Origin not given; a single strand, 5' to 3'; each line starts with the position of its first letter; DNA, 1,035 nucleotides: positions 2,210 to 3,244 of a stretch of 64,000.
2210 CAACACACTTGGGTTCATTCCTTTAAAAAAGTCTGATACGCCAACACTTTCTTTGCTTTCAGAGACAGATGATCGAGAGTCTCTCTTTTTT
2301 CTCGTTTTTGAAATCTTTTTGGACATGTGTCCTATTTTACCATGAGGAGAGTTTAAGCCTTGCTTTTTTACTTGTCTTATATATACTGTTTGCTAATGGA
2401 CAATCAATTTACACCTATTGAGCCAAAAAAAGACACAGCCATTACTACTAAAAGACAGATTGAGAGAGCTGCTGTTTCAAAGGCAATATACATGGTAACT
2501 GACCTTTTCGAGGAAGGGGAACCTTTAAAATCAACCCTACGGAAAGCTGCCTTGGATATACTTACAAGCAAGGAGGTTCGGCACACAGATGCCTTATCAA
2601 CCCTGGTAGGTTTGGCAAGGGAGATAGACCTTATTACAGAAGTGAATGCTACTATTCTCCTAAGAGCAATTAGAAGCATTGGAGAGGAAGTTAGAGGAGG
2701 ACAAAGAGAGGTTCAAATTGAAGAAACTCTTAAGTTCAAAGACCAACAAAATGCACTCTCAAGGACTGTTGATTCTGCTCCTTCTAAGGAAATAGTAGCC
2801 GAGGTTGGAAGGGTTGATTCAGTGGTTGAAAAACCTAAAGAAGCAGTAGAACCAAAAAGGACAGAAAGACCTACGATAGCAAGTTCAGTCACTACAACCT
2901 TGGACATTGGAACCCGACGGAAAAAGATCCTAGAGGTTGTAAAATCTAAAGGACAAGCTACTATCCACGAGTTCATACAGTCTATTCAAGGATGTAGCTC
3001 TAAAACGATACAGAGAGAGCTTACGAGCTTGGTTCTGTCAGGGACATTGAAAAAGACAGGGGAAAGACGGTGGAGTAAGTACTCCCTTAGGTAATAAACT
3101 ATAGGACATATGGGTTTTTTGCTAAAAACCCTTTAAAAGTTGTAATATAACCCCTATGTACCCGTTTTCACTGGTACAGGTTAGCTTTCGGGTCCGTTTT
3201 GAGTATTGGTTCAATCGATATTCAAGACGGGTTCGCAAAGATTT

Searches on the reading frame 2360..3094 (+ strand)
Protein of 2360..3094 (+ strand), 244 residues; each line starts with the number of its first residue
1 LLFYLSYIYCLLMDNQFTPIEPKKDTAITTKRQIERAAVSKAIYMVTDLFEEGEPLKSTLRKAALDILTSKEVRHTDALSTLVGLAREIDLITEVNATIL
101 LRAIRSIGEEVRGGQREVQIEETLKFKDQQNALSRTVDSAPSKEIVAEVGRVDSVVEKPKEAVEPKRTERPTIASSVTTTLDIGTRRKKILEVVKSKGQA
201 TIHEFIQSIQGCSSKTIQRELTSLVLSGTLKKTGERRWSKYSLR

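Call 71: find_encoding_contigs(protein=window:2360-3094:+, flank=10000, max_places=3)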
Protein window:2360-3094:+ (244 aa): no gene with exactly this product is on record in the collection.
